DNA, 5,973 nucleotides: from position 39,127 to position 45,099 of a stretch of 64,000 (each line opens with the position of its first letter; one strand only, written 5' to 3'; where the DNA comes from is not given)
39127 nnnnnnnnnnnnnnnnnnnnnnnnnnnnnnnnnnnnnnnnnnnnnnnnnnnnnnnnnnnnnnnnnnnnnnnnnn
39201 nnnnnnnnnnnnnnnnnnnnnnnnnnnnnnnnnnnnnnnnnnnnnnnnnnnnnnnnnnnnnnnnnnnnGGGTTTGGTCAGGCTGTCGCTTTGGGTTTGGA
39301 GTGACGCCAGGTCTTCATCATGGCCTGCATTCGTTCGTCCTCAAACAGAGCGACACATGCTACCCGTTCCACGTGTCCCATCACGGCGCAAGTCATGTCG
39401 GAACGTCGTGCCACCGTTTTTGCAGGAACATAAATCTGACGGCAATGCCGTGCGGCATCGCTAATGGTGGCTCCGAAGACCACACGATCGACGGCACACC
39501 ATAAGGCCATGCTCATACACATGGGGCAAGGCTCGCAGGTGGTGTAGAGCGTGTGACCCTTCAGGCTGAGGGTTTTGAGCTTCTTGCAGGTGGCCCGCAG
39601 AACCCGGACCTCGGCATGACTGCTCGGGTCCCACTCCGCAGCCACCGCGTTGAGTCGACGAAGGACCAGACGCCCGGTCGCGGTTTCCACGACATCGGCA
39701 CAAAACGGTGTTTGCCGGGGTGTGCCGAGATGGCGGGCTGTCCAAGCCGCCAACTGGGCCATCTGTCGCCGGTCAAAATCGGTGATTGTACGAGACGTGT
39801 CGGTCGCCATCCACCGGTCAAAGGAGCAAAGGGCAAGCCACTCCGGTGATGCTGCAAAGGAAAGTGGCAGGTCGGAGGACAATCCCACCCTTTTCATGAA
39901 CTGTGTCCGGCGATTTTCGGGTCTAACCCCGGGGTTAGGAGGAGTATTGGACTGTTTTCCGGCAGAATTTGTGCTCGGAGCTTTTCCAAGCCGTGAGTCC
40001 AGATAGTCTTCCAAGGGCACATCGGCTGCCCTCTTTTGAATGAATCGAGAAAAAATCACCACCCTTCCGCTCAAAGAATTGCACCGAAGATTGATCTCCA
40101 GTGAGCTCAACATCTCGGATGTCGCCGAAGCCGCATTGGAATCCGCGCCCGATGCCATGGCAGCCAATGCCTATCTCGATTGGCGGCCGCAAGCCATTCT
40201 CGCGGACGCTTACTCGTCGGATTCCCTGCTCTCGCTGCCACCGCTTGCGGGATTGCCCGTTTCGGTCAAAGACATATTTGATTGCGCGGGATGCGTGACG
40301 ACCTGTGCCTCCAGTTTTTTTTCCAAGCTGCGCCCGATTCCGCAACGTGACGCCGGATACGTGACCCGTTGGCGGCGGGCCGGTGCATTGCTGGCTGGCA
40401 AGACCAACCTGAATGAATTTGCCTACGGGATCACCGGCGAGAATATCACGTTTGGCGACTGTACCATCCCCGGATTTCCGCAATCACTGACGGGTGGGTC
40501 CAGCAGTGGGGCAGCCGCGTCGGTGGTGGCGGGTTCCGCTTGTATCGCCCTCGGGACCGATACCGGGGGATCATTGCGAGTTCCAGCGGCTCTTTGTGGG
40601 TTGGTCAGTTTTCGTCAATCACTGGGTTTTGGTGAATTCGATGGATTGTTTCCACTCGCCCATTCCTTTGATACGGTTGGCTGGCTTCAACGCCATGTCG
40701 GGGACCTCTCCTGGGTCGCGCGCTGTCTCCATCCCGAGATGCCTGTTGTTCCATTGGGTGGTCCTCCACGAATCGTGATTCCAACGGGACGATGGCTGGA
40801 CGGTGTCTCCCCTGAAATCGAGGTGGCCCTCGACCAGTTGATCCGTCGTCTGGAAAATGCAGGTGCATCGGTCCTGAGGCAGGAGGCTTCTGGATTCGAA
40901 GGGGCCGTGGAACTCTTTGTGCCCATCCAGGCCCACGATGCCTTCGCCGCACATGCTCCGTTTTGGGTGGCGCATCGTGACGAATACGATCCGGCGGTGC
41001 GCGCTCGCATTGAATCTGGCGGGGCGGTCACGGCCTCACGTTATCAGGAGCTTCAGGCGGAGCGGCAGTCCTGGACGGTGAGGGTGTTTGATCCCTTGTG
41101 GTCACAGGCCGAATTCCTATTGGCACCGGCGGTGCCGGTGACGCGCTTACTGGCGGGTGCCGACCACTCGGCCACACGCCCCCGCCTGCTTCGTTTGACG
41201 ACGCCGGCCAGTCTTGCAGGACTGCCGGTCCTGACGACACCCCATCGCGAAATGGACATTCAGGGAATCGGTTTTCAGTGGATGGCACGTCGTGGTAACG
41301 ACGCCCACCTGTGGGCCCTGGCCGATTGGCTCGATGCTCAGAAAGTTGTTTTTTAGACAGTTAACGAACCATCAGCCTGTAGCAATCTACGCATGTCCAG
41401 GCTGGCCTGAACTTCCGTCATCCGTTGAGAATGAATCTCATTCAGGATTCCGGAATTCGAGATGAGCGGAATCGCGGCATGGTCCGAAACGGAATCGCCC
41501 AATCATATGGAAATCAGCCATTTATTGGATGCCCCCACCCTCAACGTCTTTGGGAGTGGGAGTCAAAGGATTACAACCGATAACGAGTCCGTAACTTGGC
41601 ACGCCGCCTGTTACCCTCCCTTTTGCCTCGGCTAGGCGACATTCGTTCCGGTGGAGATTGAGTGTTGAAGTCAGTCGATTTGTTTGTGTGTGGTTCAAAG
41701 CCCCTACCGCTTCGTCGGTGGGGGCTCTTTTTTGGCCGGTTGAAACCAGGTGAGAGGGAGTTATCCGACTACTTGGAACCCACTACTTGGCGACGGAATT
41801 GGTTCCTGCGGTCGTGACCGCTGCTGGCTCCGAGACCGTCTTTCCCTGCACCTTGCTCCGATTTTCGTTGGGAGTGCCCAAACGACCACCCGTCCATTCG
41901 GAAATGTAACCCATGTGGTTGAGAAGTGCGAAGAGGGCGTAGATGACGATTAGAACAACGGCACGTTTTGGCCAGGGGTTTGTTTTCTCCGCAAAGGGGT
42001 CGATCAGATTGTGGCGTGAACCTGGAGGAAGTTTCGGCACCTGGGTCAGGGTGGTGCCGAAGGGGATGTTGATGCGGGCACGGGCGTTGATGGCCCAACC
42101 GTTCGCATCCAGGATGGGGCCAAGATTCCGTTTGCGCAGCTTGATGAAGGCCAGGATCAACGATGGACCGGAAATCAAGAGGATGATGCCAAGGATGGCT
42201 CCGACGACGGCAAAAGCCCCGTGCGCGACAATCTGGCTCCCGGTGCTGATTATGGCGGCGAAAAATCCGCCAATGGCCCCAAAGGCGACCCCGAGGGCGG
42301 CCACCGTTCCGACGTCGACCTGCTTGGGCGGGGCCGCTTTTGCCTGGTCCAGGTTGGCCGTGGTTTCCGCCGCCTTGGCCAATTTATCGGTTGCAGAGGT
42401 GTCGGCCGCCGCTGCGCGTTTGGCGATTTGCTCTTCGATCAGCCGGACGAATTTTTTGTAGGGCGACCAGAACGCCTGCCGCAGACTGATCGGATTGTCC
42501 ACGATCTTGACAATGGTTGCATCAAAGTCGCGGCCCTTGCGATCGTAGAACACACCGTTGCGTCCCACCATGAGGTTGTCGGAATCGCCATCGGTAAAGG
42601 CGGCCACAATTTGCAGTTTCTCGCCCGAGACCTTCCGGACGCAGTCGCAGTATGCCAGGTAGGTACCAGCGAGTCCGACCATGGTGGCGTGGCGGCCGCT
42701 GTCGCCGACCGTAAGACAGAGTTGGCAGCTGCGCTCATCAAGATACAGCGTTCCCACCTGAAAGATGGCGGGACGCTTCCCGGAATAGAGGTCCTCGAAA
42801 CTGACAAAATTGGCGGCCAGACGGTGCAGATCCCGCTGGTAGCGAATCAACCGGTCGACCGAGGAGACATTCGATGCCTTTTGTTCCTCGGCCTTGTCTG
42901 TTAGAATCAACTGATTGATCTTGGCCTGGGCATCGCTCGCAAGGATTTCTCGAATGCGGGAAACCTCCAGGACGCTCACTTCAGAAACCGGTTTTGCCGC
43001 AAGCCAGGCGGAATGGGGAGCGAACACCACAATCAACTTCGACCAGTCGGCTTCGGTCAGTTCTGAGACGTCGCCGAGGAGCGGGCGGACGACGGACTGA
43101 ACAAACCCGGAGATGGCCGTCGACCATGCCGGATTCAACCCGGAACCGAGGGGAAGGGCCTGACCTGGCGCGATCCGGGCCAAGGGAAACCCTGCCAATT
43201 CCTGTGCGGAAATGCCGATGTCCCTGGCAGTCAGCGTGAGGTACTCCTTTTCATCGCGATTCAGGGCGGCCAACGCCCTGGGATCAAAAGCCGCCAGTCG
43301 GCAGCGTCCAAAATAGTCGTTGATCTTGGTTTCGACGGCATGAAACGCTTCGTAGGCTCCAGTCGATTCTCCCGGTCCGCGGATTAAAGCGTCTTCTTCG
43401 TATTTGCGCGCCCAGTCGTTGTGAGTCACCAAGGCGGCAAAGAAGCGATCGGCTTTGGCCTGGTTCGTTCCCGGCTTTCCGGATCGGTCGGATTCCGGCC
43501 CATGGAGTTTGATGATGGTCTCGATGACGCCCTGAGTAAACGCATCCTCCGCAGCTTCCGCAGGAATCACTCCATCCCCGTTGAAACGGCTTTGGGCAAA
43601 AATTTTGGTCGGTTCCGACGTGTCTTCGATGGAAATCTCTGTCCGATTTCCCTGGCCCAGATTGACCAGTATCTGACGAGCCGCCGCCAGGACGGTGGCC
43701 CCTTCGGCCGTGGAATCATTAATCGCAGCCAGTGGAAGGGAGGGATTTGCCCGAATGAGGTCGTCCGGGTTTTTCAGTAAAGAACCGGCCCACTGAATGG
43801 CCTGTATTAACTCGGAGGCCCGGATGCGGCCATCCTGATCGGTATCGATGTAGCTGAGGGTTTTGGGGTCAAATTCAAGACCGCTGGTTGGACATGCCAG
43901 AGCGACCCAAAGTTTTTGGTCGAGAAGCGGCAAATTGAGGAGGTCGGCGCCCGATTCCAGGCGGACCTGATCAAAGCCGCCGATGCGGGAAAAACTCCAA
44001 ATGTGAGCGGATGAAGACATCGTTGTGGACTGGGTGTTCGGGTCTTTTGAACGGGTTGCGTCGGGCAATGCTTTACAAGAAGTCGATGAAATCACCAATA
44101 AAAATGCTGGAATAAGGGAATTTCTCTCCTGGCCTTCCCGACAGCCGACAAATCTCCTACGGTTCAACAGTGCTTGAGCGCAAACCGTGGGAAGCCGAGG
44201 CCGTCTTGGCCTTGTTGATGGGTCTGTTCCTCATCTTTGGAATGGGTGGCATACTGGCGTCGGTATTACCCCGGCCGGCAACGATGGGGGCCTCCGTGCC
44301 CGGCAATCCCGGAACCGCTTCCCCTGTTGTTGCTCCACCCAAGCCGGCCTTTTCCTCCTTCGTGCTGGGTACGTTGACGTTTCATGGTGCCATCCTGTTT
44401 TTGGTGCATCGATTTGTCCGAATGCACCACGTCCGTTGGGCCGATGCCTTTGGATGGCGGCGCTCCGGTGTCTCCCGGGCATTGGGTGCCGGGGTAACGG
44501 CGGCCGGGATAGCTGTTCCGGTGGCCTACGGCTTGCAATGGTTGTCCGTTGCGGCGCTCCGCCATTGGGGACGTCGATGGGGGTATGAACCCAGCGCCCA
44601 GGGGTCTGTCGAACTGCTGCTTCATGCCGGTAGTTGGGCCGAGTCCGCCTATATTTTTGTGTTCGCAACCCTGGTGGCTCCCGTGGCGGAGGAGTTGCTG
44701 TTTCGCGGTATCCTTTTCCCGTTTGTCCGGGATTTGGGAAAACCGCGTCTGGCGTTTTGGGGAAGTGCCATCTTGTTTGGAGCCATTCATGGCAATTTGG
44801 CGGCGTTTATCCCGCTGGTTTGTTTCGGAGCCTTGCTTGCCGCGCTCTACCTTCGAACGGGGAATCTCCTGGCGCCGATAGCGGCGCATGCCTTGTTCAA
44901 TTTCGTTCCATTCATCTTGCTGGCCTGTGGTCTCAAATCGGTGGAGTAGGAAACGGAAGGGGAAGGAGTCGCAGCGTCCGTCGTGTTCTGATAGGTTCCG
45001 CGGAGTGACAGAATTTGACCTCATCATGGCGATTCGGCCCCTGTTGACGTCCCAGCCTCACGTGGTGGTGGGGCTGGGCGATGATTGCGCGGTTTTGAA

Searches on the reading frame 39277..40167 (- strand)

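Call 62: search_protein_families(library=pfam, max_evalue=0.00001, proteins=[window:39277-40167:-])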
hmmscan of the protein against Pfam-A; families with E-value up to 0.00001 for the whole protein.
window:39277-40167:- (296 aa): 2 families
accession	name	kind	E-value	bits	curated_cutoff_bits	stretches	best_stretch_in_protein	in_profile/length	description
PF00383.29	dCMP_cyt_deam_1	-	2.5e-16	59.8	25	1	135-232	9-101/102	Cytidine and deoxycytidylate deaminase zinc-binding region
PF14437.12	MafB19-deam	-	2e-10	41.1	27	1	176-235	44-103/142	MafB19-like deaminase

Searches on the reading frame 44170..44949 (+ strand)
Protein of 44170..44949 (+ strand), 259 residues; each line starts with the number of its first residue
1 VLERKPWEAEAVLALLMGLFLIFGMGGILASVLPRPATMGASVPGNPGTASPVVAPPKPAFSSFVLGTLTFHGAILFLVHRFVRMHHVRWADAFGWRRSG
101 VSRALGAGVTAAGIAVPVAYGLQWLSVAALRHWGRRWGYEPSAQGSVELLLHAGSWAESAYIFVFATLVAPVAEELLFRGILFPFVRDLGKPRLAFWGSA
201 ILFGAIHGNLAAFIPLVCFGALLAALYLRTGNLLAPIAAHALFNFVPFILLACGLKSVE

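Call 62: search_protein_families(library=pfam, max_evalue=0.00001, proteins=[window:44170-44949:+])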
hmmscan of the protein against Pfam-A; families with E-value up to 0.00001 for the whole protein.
window:44170-44949:+ (259 aa): 1 family
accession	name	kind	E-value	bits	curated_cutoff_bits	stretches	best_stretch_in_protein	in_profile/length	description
PF02517.21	Rce1-like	-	1.9e-22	79.8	22.4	1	159-246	4-93/93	Type II CAAX prenyl endopeptidase Rce1-like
